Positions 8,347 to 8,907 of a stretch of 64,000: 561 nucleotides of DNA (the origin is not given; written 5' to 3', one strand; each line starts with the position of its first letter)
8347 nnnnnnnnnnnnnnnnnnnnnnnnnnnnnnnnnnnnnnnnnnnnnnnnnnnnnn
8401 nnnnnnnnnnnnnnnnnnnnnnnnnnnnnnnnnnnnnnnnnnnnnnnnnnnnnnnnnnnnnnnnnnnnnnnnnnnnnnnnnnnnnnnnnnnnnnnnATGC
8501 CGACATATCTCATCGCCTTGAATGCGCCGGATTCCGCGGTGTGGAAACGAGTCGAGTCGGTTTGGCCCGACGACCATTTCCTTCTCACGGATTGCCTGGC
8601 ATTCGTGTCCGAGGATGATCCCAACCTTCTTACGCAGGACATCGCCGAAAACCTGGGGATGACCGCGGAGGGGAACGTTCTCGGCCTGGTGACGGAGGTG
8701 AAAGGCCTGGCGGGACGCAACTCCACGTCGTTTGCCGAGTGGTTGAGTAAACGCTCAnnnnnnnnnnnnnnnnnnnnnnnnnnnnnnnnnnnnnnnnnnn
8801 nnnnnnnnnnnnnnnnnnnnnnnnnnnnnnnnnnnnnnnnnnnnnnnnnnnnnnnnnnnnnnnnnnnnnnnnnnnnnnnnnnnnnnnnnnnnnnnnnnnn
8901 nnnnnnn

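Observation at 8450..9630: Low-GC islet (about 56% against about 70%) encoding three small proteins, two of them membrane-anchored coiled coils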

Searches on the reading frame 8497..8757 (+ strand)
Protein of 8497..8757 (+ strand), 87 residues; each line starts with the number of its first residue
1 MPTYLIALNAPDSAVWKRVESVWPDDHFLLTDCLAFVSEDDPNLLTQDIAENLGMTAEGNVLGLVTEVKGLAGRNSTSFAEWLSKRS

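Call 12: search_protein_families(library=pfam, proteins=[window:8497-8757:+], max_evalue=1)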
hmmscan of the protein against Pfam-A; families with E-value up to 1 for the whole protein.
window:8497-8757:+ (87 aa): 0 families

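Call 13: search_protein_families(library=phrogs, proteins=[window:8497-8757:+], max_evalue=1)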
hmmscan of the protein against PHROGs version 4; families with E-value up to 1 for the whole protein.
window:8497-8757:+ (87 aa): 1 family
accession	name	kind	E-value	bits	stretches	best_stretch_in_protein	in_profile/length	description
phrog_7947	-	unknown function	0.23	12.5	1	38-77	58-97/104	-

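Call 14: search_protein_families(library=ncbifam, proteins=[window:8497-8757:+], max_evalue=1)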
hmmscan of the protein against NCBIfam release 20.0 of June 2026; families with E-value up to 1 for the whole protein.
window:8497-8757:+ (87 aa): 0 families

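Call 15: search_protein_families(library=padloc, proteins=[window:8497-8757:+], max_evalue=1)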
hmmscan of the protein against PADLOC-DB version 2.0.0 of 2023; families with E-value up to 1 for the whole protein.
window:8497-8757:+ (87 aa): 0 families

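Call 25: find_homologous_proteins(query=window:8497-8757:+, max_evalue=0.01)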
Query window:8497-8757:+ (87 aa): 2 proteins with E <= 0.01 among 3 candidates.
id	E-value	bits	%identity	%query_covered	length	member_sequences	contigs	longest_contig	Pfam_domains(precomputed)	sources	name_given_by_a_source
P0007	2.0e-51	189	100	100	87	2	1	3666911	-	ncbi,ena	-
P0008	3.0e-46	172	92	100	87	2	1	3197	-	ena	-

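Call 45: search_dna_similar(query=window:8497-8757:+, collection=phages, mode=protein, max_evalue=10, max_rows=15)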
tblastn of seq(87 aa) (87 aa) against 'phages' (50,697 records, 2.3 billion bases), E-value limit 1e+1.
Records with a match: 6; places in all: 6; records where one place covers at least 80% of the query: 0.
Best place of each record, by identity: <60% 6.
By first word of the organism name: Klebsiella 4; Rhodococcus 2.
By host as written in the record: Rhodococcus erythropolis NRRL B-1574 2; Klebsiella pneumoniae NTUH-K44 2; Klebsiella pneumoniae subsp. ozaenae K5 2.
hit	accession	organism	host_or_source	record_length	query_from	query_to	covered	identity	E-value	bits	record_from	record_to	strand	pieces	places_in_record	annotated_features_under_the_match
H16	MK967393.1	Rhodococcus phage Whack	Rhodococcus erythropolis NRRL B-1574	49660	37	84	55%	35.4%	8e+0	30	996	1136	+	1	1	2: terminase large subunit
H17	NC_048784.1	Rhodococcus phage Whack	Rhodococcus erythropolis NRRL B-1574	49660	37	84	55%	35.4%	8e+0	30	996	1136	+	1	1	2: terminase large subunit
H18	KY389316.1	Klebsiella phage K5-4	Klebsiella pneumoniae NTUH-K44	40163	42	86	52%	35.6%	7e+0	30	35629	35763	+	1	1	hypothetical protein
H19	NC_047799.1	Klebsiella phage K5-4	Klebsiella pneumoniae NTUH-K44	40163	42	86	52%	35.6%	7e+0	30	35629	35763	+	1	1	hypothetical protein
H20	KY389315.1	Klebsiella phage K5-2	Klebsiella pneumoniae subsp. ozaenae K5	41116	42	86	52%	35.6%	7e+0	30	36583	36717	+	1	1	hypothetical protein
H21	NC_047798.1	Klebsiella phage K5-2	Klebsiella pneumoniae subsp. ozaenae K5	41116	42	86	52%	35.6%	7e+0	30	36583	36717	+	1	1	hypothetical protein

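Call 57: predict_structure(protein=window:8497-8757:+)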
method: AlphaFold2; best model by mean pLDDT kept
length: 87 residues; sequences in the alignment: 1
mean_pLDDT: 48.3   pTM: 0.30
mean pLDDT of the five models: 48.3, 45.3, 44.5, 39.2, 35.8
residues with pLDDT >= 90: 0; 70-90: 0; 50-70: 45; < 50: 42
segments of 3 or more residues with pLDDT < 50: 1-9, 43-62, 79-81, 83-87
pLDDT, mean of each block of 10 residues (from residue 1): 39 54 53 54 46 41 53 49 43
secondary structure, 60 per line:
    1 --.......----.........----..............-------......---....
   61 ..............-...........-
elements in order: H3-9 H14-22 H27-40 H48-53 H57-74 H76-86

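Call 61: search_protein_representatives(alignment_id=A2)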
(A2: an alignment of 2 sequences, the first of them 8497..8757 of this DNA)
Query: 2 sequences, 87 profile positions. Proteins with E-value up to 0.001 (for the whole library): 131; up to 1e-10: 29; up to 1e-30: 1. The best 131 are listed.
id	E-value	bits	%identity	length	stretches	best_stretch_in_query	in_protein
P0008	1.6e-55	201.3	-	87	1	1-87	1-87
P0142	2.5e-19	85.2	-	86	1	1-87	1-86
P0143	8.1e-17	77.2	-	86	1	1-87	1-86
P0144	7.2e-16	74.2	-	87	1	1-85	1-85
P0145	2.2e-15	72.6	-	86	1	1-85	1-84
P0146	5.1e-15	71.4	-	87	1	1-85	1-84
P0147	7.6e-15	70.9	-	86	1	1-84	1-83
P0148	4.3e-14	68.4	-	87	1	1-86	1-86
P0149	1.1e-13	67.2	-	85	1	1-85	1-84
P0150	1.3e-13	66.9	-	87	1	1-85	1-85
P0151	4.5e-13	65.2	-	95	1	1-85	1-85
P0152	4.6e-13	65.2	-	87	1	1-87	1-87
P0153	7.8e-13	64.4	-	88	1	1-84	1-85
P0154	8.4e-13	64.3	-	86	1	1-85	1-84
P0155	8.8e-13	64.3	-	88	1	1-85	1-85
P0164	7.1e-11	58.1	-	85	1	1-86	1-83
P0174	3.5e-10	55.9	-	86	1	1-87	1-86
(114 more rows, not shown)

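Call 63: search_protein_families(library=pfam, alignment_id=A3, max_evalue=0.05)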
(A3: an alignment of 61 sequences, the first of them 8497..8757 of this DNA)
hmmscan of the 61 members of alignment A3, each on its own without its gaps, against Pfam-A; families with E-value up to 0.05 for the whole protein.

A. member 1, window:8497-8757:+ (87 aa): 0 families

B. families by the number of members that match (of 61 scanned): 3 families
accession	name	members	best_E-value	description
PF09992.14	NAGPA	1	0.016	Phosphodiester glycosidase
PF00440.29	TetR_N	1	0.021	Bacterial regulatory proteins, tetR family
PF17273.7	DUF5338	1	0.048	Family of unknown function (DUF5338)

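Call 64: search_solved_structures(query=A3, max_evalue=1)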
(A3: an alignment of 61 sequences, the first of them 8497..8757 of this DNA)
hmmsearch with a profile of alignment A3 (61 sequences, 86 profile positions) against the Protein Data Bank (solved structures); distinct sequences matched with E-value up to 1: 1.
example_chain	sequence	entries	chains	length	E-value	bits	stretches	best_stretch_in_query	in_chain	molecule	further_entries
5an9_I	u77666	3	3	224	0.43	14.2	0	11-75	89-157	EUKARYOTIC TRANSLATION INITIATION FACTOR 6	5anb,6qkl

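Call 72: find_related_loci(query=A5, collection=viral_contigs, flank=6000)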
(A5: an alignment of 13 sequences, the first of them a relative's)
Query A5 (85 aa) in viral_contigs; peptide patterns used: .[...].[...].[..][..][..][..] (x = any residue, [..] = any of these).
6 stretches matched a pattern, but none encodes a relative of the query by tblastn (E <= 1e-3).

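Call 73: find_related_loci(query=A5, collection=metagenome_contigs, flank=6000)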
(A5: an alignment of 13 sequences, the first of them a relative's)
Query A5 (85 aa) in metagenome_contigs; peptide patterns used: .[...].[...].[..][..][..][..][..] (x = any residue, [..] = any of these).
27 stretches matched a pattern; 1 encode a relative of the query (tblastn E <= 1e-3); 1 distinct loci.
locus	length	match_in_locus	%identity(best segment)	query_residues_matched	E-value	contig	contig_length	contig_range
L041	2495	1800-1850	71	54-70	4e-6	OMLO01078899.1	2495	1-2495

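Call 76: search_dna_similar(query=P0164, collection=plasmids, mode=protein, max_evalue=0.001, max_rows=25)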
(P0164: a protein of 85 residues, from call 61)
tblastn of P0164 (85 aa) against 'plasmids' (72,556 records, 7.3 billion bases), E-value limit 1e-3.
No match.

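Call 77: search_dna_similar(query=P0145, collection=plasmids, mode=protein, max_evalue=0.001, max_rows=25)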
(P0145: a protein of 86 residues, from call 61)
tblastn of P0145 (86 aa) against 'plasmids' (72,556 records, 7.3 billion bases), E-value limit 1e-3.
No match.

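Call 78: find_encoding_contigs(protein=P0142, flank=6000, max_places=4)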
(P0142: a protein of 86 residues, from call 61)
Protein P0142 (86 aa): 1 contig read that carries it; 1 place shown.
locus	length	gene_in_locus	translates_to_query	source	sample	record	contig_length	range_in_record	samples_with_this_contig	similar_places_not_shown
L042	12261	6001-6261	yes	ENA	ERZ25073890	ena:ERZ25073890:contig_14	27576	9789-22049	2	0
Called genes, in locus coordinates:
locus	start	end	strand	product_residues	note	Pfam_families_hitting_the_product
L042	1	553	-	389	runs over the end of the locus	PF00438:S-AdoMet_synt_N, PF02772:S-AdoMet_synt_M, PF02773:S-AdoMet_synt_C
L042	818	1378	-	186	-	PF02798:GST_N (weak), PF13410:GST_C_2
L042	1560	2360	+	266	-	PF13230:GATase_4, PF13522:GATase_6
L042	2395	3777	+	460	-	PF21337:Peptidase_M17_N_1, PF00883:Peptidase_M17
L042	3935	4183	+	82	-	-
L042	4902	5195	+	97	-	-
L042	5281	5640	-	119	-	-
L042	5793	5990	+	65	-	-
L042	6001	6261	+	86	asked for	-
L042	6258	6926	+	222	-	PF01797:Y1_Tnp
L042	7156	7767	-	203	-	PF01609:DDE_Tnp_1 (weak)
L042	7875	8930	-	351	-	PF14236:DruA, PF13808:DDE_Tnp_1_assoc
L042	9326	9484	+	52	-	-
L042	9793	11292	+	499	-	PF00665:rve (weak), PF22483:Mu-transpos_C_2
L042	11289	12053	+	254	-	PF01695:IstB_IS21, PF00308:Bac_DnaA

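Call 79: list_cluster_members(proteins=[P0142, P0143, P0144, P0145, P0146, P0148, P0152, P0155, P0164, P0174])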
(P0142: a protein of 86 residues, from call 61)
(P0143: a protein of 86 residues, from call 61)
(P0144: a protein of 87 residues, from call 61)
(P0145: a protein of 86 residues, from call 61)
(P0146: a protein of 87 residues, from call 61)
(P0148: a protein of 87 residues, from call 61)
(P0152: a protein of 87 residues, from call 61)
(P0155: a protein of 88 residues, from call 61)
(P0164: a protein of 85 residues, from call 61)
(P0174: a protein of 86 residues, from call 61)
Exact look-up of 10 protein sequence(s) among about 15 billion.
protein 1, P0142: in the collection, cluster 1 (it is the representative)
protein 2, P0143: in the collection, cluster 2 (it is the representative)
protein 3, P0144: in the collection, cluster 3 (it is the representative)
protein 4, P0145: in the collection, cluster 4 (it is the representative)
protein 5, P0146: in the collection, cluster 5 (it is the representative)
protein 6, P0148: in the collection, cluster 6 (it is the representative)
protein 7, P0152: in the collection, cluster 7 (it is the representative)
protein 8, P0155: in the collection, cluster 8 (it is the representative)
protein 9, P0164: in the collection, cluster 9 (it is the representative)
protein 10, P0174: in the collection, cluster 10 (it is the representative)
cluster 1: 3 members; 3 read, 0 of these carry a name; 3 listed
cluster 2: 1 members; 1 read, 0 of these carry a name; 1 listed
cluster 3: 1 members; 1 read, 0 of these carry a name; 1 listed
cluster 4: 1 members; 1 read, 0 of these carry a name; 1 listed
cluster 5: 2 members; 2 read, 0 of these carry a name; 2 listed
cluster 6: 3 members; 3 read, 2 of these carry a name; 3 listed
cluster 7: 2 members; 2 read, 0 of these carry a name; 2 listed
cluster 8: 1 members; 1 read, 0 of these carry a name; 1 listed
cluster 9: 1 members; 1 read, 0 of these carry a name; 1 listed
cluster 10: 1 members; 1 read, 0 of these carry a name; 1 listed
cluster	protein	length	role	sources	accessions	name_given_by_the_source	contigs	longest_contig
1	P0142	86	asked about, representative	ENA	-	-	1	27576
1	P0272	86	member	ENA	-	-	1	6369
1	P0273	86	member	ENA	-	-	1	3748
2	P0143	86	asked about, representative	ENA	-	-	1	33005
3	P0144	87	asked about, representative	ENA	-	-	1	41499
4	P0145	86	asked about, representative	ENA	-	-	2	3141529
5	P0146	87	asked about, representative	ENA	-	-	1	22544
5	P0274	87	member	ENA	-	-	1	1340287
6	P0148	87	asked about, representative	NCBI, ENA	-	-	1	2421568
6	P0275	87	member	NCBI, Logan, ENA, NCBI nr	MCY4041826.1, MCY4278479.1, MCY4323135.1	MAG: hypothetical protein OXF72_11315 [Gammaproteobacteria bacterium] | hypothetical protein [Gammaproteobacteria bacterium]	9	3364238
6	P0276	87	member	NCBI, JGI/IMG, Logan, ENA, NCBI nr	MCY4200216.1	MAG: hypothetical protein OXF31_10490 [Gammaproteobacteria bacterium] | hypothetical protein [Gammaproteobacteria bacterium]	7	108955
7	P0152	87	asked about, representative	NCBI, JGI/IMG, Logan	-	-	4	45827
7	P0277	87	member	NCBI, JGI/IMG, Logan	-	-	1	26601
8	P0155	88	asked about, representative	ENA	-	-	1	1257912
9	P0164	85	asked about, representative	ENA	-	-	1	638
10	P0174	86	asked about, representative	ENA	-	-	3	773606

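Call 80: find_encoding_contigs(protein=P0143, flank=5000, max_places=3)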
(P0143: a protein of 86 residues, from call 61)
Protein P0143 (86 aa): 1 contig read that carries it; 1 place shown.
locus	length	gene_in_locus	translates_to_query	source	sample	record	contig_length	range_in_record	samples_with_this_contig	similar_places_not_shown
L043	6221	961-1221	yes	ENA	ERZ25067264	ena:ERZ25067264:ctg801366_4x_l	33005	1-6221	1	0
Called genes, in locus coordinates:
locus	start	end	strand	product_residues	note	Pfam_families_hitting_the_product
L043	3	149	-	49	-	?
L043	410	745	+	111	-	-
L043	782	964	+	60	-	-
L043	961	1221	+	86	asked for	-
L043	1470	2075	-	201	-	PF12762:DDE_Tnp_IS1595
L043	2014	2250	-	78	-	-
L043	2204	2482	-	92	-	-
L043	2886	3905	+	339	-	-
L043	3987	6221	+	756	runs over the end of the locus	PF04151:PPC (weak)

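Call 81: find_encoding_contigs(protein=P0144, flank=5000, max_places=3)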
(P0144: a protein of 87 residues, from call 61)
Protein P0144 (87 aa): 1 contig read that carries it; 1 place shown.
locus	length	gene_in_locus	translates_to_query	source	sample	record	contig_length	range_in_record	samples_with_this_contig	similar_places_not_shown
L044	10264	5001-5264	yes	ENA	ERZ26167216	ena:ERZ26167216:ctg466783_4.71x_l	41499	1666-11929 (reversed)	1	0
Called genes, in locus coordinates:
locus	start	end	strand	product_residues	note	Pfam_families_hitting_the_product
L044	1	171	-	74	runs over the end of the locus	-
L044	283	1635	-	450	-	PF01609:DDE_Tnp_1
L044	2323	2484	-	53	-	-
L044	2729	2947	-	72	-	-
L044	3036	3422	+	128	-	-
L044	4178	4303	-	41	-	-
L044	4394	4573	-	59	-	-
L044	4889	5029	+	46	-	-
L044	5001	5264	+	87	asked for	-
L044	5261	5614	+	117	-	-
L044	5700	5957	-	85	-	-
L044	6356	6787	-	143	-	-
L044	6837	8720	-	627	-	-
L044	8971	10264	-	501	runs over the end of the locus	-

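Call 82: find_encoding_contigs(protein=P0145, flank=5000, max_places=3)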
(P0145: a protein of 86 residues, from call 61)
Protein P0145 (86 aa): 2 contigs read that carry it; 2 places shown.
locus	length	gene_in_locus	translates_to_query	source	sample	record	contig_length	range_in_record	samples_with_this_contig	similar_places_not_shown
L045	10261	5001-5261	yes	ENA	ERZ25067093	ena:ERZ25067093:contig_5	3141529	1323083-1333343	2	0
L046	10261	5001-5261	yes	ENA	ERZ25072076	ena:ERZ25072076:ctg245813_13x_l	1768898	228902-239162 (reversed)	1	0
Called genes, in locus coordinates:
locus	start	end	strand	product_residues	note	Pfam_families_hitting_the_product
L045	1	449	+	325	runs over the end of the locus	PF00953:Glycos_transf_4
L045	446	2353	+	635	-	PF13727:CoA_binding_3 (weak), PF01370:Epimerase, PF02719:Polysacc_synt_2, PF04321:RmlD_sub_bind (weak), PF16363:GDP_Man_Dehyd (weak)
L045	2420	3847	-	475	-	PF13431:TPR_17 (faint), PF13432:TPR_16, PF14559:TPR_19 (weak)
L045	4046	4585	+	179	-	-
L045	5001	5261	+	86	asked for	-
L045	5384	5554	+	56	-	-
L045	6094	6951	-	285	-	PF02661:Fic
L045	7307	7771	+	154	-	PF00665:rve (weak), PF13610:DDE_Tnp_IS240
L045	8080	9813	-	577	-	PF01609:DDE_Tnp_1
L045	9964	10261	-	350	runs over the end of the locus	PF04307:YdjM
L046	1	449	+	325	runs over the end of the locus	PF00953:Glycos_transf_4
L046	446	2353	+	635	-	PF13727:CoA_binding_3 (weak), PF01370:Epimerase, PF02719:Polysacc_synt_2, PF04321:RmlD_sub_bind (weak), PF16363:GDP_Man_Dehyd (weak)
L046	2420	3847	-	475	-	PF13431:TPR_17 (faint), PF13432:TPR_16, PF14559:TPR_19 (weak)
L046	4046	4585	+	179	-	-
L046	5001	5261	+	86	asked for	-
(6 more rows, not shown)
